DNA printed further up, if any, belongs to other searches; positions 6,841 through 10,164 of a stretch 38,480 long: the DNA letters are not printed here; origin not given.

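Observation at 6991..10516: MarR regulator followed by a helicase-nuclease fusion (Upf1-like SF1 helicase + DUF559/Vsr-like endonuclease): candidate nucleic-acid defence or repair gene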

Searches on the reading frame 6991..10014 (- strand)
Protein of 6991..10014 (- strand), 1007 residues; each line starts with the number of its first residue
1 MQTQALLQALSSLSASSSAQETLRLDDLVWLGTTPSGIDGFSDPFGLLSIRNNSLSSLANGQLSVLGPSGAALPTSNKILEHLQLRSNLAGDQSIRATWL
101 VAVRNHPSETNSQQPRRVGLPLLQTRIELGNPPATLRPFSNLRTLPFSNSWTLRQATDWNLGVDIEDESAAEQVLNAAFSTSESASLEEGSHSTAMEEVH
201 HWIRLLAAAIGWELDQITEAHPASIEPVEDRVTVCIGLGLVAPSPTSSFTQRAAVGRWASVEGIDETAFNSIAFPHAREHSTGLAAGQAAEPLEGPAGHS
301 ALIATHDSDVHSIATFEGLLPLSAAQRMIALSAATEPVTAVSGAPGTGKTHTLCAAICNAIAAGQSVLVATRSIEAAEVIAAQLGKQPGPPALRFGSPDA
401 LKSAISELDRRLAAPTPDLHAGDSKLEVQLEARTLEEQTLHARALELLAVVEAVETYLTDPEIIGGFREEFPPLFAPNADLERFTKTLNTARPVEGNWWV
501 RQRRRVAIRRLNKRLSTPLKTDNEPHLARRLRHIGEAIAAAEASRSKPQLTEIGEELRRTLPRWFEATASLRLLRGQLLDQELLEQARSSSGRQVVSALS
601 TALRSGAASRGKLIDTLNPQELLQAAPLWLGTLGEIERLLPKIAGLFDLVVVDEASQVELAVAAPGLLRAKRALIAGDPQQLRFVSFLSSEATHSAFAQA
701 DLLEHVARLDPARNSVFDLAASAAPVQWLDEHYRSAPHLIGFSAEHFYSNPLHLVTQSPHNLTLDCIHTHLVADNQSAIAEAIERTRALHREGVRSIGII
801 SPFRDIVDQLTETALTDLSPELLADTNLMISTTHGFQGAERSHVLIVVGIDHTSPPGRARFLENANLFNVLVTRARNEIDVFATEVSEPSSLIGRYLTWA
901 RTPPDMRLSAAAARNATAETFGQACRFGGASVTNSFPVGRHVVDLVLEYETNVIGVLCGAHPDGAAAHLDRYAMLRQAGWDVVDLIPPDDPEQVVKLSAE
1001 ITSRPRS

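Call 3: search_protein_families(library=pfam, proteins=[window:6991-10014:-], max_evalue=0.01)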
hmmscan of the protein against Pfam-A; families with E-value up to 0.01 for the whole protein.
window:6991-10014:- (1007 aa): 7 families
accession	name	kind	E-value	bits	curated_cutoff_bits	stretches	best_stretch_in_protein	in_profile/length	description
PF13086.12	AAA_11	-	2.1e-17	64.2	27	1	326-683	6-251/257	AAA domain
PF13087.12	AAA_12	-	3.5e-14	53.2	27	1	777-881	90-190/195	AAA domain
PF13245.12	AAA_19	-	1.6e-07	32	25.1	1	328-387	3-64/134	AAA domain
PF13604.12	AAA_30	-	7.4e-07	29.5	27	1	322-385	2-67/191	AAA domain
PF01443.25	Viral_helicase1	-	1.5e-05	25.4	21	0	806-881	163-226/228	Viral superfamily 1 RNA helicase core domain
PF00580.27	UvrD-helicase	-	0.00032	20.9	23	1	332-449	11-91/271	UvrD/REP helicase N-terminal domain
PF05127.21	NAT10_TcmA_helicase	-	0.0031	17.9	22.7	0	341-386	2-48/176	RNA cytidine acetyltransferase NAT10/TcmA, helicase domain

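Call 4: search_protein_families(library=padloc, proteins=[window:6991-10014:-], max_evalue=0.01)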
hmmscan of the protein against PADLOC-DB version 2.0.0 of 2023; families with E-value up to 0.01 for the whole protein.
window:6991-10014:- (1007 aa): 10 families
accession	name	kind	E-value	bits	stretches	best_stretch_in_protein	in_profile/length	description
PDLC03924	MkoC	-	4e-31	106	2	644-896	668-962/1136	-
PDLC05009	PDC-S37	-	1.8e-21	73.7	2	641-756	932-1043/1550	-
PDLC03920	MkoA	-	5.7e-20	69.2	1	326-877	621-1068/1112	-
PDLC02194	Hhe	-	4.7e-13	45.3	1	647-760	1381-1487/1911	-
PDLC03921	MkoA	-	4.6e-09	32.5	1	646-752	1296-1400/1607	-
PDLC00117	GajB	-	1.9e-06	24.7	1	808-885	495-576/604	UrvD helicase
PDLC04140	mad8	-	0.0005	17.7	1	328-372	19-66/314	mads_8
PDLC00107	GajB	-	0.0009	16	0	764-847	415-499/587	UrvD helicase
PDLC01734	typeIV_RecD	-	0.00097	15.5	0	317-385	335-403/763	RecD_0_IVD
PDLC02164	Avs2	-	0.005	12.6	1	327-370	335-379/1504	-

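Call 5: search_protein_families(library=ncbifam, proteins=[window:6991-10014:-], max_evalue=0.01)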
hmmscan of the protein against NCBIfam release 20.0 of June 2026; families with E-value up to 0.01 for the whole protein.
window:6991-10014:- (1007 aa): 9 families
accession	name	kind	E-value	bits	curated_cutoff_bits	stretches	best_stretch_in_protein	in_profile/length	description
NF058533.1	antiphage_ProA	equivalog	1.9e-23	82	1500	2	641-754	1298-1405/1903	anti-phage protein ProA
TIGR00376.1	TIGR00376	hypoth_equivalog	1.1e-20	73.6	348.9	3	770-881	503-607/639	IGHMBP2 family helicase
NF040671.1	PLuB_AAA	exception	8.5e-20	69.8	999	2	647-774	963-1096/1256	PLuB system helicase-like protein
NF042953.1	Hhe_antiphage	equivalog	4.7e-16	57.4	2000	2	647-762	1282-1390/1797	DUF4011 domain-containing anti-phage protein Hhe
TIGR01447.1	recD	equivalog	2.8e-05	22.9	310.15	1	317-355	141-182/597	exodeoxyribonuclease V subunit alpha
TIGR01448.2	helicase_RecD2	equivalog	0.002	16.3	500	0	320-365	315-360/713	SF1B family DNA helicase RecD2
NF005931.1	PRK07952.1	equivalog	0.0048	16.5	357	1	341-371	104-134/246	replicative helicase loader DnaC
NF038214.1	IS21_help_AAA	equivalog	0.0061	16.3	200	0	341-368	95-122/232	IS21-like element helper ATPase IstB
NF009043.0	PRK12377.1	subfamily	0.0082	15.8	389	0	340-372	105-137/248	ATP-binding protein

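Call 7: search_solved_structures(query=window:6991-10014:-, max_evalue=0.001)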
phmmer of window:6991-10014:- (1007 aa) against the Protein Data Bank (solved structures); distinct sequences matched with E-value up to 0.001: 10.
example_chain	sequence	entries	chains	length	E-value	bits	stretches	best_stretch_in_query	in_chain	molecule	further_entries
4b3g_A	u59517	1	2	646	1.4e-11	46.3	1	619-882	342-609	DNA-BINDING PROTEIN SMUBP-2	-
4b3f_X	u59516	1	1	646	1.4e-11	46.3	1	619-882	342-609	DNA-BINDING PROTEIN SMUBP-2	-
8ftm_A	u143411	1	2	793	9.3e-08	33.7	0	619-700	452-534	5'-3' RNA helicase-like protein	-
5mzn_A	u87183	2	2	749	1.6e-07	32.9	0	796-892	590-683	Helicase SEN1,Helicase SEN1 | Helicase SEN1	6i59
8fth_A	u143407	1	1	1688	1.6e-06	29.6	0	619-700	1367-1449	5'-3' RNA helicase-like protein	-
8ftk_A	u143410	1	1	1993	2.9e-06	28.8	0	619-700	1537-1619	5'-3' RNA helicase-like protein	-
5eaw_A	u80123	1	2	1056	7.6e-06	27.4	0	321-386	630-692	DNA replication ATP-dependent helicase/nuclease DNA2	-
5eax_A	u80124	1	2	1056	7.6e-06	27.4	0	321-386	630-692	DNA replication ATP-dependent helicase/nuclease DNA2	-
5ean_A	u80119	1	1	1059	7.7e-06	27.3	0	321-386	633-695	DNA replication ATP-dependent helicase/nuclease DNA2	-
8ram_O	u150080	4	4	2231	8.6e-06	27.2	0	796-892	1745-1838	Helicase SEN1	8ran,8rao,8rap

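Call 8: find_homologous_proteins(query=window:6991-10014:-, max_evalue=0.00001)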
Query window:6991-10014:- (1007 aa): 51 proteins with E <= 0.00001 among 8000 candidates.
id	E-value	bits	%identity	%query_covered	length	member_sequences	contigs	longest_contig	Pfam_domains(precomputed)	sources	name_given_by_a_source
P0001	0.0e+0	2169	98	100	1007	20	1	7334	PF13087.13,PF13086.13,PF01443.25,PF13604.13,PF13245.13,PF00580.28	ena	-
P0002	1.0e-160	555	36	100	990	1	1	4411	PF13087.13,PF13086.13,PF01443.25,PF13604.13,PF13245.13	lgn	-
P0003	1.3e-155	538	34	99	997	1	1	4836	PF13087.13,PF13086.13,PF01443.25,PF13604.13,PF13245.13,PF18741.8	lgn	-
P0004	1.4e-153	531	35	97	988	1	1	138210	PF13087.13,PF13086.13,PF01443.25,PF13604.13,PF13245.13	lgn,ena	-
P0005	6.2e-110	387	37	66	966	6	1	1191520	PF13087.13,PF13086.13,PF01443.25,PF13604.13,PF13245.13,PF18741.8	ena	-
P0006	2.2e-103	365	34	77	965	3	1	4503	PF13087.13,PF13086.13,PF01443.25,PF13604.13,PF13245.13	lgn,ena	-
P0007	1.7e-100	356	36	66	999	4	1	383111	PF13087.13,PF13086.13,PF01443.25,PF13604.13,PF13245.13,PF18741.8,PF02562.23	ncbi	-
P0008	3.0e-90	322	41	39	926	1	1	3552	PF13087.13,PF13086.13,PF01443.25,PF13604.13,PF13245.13,PF02562.23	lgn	-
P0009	4.9e-32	129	28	62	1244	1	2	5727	PF13087.13,PF13086.13,PF01443.25,PF00656.28,PF13604.13,PF13245.13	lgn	-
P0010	2.1e-28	117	29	26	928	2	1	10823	PF13087.13,PF13086.13,PF01443.25,PF13604.13,PF13245.13,PF09848.16,PF00580.28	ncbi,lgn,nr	ncbi:MAG: AAA domain-containing protein [Bacteroidales bacterium]|nr:AAA domain-containing protein [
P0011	5.4e-26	109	27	55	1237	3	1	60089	PF13087.13,PF13086.13,PF01443.25,PF00656.28,PF13604.13,PF13245.13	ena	-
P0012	1.3e-23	101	28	57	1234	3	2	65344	PF13087.13,PF13086.13,PF13604.13,PF13245.13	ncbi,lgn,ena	-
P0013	6.1e-22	96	29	24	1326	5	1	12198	PF13087.13,PF13086.13,PF01443.25,PF13638.13,PF13604.13,PF13245.13,PF00580.28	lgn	-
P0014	5.1e-19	86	26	56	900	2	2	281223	PF13087.13,PF13086.13,PF01443.25,PF13604.13,PF13245.13,PF10881.15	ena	-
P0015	3.2e-18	83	29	36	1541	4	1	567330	PF13087.13,PF13086.13,PF13604.13,PF13245.13,PF18741.8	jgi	jgi:very-short-patch-repair endonuclease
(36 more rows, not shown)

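Call 11: find_encoding_contigs(protein=P0001, flank=10000, max_places=4)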
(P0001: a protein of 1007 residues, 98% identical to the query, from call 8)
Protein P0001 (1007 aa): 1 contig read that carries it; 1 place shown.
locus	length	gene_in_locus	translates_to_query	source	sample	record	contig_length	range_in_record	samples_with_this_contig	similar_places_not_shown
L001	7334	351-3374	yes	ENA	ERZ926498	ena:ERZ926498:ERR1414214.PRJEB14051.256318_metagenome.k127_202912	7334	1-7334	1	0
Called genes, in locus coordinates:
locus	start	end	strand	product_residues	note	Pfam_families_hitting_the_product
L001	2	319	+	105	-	?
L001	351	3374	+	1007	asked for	PF00580:UvrD-helicase (weak), PF01443:Viral_helicase1 (faint), PF13086:AAA_11, PF13245:AAA_19 (faint), PF13604:AAA_30 (weak), PF13087:AAA_12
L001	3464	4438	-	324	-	-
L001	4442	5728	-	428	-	PF04909:Amidohydro_2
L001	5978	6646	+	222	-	PF00440:TetR_N (weak)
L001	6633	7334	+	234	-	?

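Call 12: find_encoding_contigs(protein=P0004, flank=10000, max_places=3)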
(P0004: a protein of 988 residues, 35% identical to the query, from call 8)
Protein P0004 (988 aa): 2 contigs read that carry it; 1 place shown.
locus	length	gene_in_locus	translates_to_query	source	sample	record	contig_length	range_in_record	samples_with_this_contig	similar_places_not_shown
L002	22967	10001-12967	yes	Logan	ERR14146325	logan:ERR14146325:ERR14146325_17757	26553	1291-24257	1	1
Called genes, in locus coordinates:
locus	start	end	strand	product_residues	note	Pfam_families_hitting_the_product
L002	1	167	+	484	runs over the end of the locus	?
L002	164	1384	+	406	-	-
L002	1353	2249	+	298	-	PF12804:NTP_transf_3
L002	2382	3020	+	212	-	-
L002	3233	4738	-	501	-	PF04228:Zn_peptidase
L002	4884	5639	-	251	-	PF03372:Exo_endo_phos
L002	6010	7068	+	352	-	-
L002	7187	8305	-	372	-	PF03060:NMO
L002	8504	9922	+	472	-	PF00773:RNB, PF18614:RNase_II_C_S1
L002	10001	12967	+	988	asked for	PF01443:Viral_helicase1 (faint), PF13086:AAA_11 (weak), PF13245:AAA_19 (weak), PF13604:AAA_30 (weak), PF13086:AAA_11 (weak), PF13087:AAA_12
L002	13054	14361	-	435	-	PF00067:p450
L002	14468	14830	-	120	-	PF03960:ArsC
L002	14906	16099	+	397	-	PF06441:EHN, PF00561:Abhydrolase_1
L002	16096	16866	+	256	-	PF03167:UDG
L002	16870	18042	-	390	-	PF03706:LPG_synthase_TM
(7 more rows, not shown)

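Call 13: find_encoding_contigs(protein=P0005, flank=10000, max_places=3)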
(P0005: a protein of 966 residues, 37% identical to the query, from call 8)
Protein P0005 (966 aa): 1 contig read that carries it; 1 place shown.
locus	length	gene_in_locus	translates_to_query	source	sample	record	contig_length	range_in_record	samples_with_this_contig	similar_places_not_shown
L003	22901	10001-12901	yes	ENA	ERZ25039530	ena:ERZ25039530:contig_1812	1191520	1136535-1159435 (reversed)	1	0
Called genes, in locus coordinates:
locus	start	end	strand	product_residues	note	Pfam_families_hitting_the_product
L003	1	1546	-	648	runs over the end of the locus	PF07995:GSDH, PF00801:PKD, PF18911:PKD_4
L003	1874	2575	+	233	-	PF06475:Glycolipid_bind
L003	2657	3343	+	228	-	PF04311:DUF459 (faint), PF19040:SGNH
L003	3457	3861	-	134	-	PF01740:STAS, PF13466:STAS_2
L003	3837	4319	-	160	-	-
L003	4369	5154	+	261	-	PF05721:PhyH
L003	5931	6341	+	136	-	-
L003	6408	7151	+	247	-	PF00106:adh_short, PF23441:SDR, PF08659:KR, PF13561:adh_short_C2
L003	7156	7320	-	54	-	-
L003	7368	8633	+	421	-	-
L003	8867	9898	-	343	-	-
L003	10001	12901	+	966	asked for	PF01443:Viral_helicase1 (faint), PF13086:AAA_11, PF13245:AAA_19 (faint), PF13604:AAA_30 (faint), PF18741:MTES_1575 (faint), PF13087:AAA_12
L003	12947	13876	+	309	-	PF21686:LigD_Prim-Pol, PF01896:DNA_primase_S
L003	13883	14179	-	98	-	PF02583:Trns_repr_metal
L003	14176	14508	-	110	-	-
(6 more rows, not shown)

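Call 14: find_encoding_contigs(protein=P0007, flank=10000, max_places=3)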
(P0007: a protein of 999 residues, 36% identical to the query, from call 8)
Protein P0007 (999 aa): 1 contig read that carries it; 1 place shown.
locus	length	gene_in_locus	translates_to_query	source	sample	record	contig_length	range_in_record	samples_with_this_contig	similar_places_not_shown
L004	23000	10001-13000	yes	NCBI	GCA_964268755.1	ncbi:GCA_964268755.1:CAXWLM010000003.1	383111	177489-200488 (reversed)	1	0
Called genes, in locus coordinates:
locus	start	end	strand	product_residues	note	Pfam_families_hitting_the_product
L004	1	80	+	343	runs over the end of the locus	PF00850:Hist_deacetyl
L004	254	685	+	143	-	-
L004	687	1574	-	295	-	-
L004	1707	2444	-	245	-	PF09837:DUF2064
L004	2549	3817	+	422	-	-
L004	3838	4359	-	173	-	PF26136:SCO6045_C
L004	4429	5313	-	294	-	PF09995:MPAB_Lcp_cat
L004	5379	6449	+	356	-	PF00501:AMP-binding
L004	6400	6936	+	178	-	PF13193:AMP-binding_C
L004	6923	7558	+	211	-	PF01161:PBP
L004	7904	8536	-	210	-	-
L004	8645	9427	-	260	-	PF07070:Spo0M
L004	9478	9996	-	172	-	PF12641:Flavodoxin_3 (weak), PF00258:Flavodoxin_1 (faint)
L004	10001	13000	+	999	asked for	PF02562:PhoH (faint), PF13086:AAA_11, PF13604:AAA_30 (weak), PF01443:Viral_helicase1 (faint), PF13245:AAA_19 (faint), PF13086:AAA_11 (weak), PF13087:AAA_12, PF18741:MTES_1575 (weak)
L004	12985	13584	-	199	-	PF00782:DSPc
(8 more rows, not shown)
